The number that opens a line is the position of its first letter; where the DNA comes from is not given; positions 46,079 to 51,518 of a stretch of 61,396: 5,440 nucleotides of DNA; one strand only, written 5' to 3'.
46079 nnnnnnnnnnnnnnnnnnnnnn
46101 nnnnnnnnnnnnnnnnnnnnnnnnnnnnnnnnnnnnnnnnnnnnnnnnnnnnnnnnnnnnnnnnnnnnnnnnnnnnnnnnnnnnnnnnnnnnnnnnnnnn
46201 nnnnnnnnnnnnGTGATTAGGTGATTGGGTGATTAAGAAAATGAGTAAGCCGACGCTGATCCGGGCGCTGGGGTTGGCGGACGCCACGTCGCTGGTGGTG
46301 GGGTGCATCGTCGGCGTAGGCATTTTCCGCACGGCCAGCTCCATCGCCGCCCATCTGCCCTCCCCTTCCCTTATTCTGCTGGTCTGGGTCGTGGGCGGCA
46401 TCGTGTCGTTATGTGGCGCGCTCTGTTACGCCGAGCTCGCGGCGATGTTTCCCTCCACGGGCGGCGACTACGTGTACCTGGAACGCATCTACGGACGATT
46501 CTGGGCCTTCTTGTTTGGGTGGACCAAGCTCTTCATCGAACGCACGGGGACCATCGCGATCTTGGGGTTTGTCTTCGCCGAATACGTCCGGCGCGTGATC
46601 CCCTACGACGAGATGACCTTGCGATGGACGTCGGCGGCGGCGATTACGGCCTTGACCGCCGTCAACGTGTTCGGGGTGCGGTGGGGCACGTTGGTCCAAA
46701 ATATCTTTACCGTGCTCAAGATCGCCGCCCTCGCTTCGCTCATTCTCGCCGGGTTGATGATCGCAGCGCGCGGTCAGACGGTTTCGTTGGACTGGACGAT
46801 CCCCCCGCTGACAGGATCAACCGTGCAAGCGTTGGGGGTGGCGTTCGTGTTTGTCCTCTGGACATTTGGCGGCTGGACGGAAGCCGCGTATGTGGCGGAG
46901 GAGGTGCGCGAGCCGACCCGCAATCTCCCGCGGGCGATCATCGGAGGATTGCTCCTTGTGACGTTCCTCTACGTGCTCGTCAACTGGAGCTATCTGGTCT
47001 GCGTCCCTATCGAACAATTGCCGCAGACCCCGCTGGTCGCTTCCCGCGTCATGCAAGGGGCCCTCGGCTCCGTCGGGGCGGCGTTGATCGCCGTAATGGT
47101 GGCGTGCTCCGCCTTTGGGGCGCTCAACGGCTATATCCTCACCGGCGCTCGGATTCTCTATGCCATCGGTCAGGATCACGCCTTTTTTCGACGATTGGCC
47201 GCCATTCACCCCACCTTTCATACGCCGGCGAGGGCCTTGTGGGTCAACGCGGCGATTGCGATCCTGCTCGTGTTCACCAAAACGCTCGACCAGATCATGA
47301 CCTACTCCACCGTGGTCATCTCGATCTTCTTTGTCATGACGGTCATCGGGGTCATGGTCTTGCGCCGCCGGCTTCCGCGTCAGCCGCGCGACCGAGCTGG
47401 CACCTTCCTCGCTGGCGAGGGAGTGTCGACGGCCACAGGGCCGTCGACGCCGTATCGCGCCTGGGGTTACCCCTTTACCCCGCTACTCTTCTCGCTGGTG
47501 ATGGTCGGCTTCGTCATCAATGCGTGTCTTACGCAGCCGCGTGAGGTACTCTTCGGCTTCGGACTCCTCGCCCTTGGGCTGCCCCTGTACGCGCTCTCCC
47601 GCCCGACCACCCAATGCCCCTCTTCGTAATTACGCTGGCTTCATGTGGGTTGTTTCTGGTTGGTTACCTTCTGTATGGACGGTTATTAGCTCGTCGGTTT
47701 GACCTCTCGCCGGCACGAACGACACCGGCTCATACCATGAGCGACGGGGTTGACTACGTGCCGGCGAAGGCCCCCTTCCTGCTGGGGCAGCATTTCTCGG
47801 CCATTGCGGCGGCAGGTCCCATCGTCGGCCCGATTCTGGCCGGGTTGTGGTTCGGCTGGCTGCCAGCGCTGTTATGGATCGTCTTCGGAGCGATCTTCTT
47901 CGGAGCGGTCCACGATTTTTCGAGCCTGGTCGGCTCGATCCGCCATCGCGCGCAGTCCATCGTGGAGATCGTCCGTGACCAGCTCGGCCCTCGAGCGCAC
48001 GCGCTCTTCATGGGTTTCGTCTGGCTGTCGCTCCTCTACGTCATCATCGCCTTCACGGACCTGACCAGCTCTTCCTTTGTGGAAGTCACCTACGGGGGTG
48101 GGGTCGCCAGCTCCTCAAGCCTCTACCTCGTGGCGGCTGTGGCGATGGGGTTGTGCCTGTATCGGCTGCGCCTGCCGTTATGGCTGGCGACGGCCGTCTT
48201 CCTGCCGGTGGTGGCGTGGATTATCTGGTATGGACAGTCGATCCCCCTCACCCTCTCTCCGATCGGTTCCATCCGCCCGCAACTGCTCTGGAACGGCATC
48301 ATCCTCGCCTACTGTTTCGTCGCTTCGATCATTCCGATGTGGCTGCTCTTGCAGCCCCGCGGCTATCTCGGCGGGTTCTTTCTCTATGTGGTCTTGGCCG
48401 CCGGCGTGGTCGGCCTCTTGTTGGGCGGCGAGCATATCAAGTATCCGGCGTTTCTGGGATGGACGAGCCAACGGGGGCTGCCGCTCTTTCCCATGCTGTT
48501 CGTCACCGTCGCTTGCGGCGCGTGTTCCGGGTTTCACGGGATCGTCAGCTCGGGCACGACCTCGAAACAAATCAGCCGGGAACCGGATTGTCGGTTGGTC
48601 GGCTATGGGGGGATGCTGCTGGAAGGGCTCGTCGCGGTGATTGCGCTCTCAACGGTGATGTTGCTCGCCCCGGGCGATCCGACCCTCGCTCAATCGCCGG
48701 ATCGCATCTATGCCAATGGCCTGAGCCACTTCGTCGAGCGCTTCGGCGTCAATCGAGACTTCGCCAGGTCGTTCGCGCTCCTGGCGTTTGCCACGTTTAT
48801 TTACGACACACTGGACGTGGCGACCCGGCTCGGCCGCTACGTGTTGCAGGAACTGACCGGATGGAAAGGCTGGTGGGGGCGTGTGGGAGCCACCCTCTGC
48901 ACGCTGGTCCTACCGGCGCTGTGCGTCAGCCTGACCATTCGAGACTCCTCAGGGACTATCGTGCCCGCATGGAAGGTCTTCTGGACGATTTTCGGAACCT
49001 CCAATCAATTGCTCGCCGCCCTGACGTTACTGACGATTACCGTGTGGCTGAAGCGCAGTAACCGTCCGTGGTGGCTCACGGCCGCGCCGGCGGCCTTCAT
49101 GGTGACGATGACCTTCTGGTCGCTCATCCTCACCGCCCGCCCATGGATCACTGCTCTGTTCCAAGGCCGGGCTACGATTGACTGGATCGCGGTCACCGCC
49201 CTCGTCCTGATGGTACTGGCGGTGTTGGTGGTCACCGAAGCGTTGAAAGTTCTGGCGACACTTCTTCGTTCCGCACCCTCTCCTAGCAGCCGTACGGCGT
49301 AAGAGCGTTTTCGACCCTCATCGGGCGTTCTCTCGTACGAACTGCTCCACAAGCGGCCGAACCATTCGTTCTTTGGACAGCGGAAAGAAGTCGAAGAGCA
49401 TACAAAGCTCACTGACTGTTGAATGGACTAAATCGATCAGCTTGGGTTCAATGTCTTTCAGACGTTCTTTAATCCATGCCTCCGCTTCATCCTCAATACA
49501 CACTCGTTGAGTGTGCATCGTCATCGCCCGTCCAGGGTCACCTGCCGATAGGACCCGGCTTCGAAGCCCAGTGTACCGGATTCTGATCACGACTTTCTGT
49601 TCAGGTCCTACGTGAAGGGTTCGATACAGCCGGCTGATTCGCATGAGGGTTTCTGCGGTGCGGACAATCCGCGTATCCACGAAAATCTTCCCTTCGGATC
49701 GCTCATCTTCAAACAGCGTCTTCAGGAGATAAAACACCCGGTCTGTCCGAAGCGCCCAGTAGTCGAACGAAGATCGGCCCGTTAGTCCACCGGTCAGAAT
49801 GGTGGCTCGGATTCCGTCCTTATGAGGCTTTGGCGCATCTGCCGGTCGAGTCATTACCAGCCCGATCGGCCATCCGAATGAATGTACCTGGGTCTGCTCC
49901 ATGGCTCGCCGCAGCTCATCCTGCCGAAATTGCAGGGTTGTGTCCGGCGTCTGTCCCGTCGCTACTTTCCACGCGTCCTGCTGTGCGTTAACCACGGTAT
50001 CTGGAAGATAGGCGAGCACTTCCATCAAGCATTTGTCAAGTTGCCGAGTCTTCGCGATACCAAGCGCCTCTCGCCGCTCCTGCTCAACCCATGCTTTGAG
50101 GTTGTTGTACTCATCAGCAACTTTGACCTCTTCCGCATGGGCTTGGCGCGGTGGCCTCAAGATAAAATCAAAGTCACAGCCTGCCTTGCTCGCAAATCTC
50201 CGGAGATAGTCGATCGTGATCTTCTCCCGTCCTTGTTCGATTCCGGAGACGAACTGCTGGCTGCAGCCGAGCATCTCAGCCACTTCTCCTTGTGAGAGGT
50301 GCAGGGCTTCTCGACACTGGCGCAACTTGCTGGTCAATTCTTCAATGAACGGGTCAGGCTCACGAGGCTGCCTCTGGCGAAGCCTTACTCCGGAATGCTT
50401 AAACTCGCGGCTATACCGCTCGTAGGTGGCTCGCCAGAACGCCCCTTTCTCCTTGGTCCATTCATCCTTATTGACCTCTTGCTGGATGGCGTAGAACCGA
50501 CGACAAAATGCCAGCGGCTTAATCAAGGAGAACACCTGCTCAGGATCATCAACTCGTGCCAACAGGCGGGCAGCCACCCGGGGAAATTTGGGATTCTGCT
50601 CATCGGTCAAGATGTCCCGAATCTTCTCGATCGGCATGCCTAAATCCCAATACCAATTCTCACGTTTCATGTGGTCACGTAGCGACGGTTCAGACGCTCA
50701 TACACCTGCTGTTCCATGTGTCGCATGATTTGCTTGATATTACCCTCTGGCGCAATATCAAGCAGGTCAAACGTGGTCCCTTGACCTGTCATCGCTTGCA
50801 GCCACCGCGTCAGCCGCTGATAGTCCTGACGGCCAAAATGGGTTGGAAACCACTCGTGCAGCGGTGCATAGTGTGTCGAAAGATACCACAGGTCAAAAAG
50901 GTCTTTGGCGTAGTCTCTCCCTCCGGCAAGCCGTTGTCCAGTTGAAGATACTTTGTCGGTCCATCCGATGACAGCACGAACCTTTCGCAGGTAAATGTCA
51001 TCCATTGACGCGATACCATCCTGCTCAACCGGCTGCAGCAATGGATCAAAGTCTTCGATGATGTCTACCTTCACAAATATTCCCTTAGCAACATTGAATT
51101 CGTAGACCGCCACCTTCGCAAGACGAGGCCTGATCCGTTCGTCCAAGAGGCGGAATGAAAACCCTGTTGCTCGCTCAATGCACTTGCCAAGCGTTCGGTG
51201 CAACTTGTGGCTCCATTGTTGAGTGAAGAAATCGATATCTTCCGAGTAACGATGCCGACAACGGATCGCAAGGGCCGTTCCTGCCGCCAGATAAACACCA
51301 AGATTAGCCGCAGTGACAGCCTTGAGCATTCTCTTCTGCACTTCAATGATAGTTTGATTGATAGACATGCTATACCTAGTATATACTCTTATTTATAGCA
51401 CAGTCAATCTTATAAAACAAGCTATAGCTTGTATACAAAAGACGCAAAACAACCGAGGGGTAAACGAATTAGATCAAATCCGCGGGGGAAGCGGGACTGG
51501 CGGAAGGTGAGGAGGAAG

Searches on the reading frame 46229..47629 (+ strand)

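Call 108: search_protein_families(library=pfam, max_evalue=0.000001, proteins=[window:46229-47629:+])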
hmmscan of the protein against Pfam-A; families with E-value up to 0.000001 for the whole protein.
window:46229-47629:+ (466 aa): 2 families
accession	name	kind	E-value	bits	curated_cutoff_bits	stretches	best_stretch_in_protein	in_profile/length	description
PF13520.12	AA_permease_2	-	2.1e-68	231.7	27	1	14-429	1-404/427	Amino acid permease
PF00324.27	AA_permease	-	3.5e-36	125.3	24.6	1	21-387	4-390/470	Amino acid permease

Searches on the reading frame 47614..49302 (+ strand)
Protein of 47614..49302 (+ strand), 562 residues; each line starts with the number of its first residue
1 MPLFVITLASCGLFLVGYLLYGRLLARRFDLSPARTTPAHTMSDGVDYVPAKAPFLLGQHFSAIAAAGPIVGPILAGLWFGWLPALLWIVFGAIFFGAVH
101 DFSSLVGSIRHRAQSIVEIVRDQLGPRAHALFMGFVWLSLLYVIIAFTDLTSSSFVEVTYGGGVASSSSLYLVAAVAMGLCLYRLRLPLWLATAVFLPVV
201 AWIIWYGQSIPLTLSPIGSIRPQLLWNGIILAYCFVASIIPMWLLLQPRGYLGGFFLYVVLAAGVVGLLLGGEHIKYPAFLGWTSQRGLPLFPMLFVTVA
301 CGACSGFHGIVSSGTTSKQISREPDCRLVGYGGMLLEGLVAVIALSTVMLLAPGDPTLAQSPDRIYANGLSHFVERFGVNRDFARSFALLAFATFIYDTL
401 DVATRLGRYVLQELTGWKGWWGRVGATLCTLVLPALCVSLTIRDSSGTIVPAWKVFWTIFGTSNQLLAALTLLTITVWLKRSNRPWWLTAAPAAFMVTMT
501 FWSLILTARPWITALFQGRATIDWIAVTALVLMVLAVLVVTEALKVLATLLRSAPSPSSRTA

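Call 108: search_protein_families(library=pfam, max_evalue=0.000001, proteins=[window:47614-49302:+])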
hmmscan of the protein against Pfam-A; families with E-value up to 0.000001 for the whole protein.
window:47614-49302:+ (562 aa): 1 family
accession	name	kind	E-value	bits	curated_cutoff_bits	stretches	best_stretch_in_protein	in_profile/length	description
PF02554.20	CstA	-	9.6e-124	414.5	27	2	5-355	4-358/560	Carbon starvation protein CstA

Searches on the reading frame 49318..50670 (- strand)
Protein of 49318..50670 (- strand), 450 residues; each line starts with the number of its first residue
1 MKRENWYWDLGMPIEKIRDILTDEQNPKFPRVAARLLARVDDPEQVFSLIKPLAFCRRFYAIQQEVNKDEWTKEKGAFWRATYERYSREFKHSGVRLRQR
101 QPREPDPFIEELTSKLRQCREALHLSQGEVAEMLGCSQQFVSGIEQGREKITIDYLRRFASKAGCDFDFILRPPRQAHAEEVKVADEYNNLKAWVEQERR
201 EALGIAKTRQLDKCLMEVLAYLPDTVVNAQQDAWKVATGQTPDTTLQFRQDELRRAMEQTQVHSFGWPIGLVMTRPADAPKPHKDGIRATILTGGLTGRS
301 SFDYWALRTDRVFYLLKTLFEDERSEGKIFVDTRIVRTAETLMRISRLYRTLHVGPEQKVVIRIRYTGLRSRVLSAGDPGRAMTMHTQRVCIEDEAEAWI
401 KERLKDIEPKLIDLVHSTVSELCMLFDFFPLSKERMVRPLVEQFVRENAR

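Call 108: search_protein_families(library=pfam, max_evalue=0.000001, proteins=[window:49318-50670:-])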
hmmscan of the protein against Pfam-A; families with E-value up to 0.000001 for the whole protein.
window:49318-50670:- (450 aa): 2 families
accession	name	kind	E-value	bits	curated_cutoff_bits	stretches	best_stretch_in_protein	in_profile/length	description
PF01381.28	HTH_3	-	2.1e-11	44.1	23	1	116-169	1-54/55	Helix-turn-helix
PF13560.12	HTH_31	-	1e-10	42.2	27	1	112-164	2-55/64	Helix-turn-helix domain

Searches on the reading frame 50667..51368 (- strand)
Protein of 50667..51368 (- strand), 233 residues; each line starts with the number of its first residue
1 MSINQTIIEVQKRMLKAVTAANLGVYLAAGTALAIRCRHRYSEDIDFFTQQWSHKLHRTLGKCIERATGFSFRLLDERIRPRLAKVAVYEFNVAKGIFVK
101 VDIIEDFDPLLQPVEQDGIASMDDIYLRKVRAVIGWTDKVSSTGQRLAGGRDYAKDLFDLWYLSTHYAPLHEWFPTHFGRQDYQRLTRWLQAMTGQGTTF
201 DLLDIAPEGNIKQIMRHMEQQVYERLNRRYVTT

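Call 108: search_protein_families(library=pfam, max_evalue=0.000001, proteins=[window:50667-51368:-])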
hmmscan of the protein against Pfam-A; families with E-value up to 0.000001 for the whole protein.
window:50667-51368:- (233 aa): 1 family
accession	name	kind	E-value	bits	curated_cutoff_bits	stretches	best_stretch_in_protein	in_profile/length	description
PF08843.17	AbiEii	-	5.2e-11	43.4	22.5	1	30-200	20-192/238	Nucleotidyl transferase AbiEii toxin, Type IV TA system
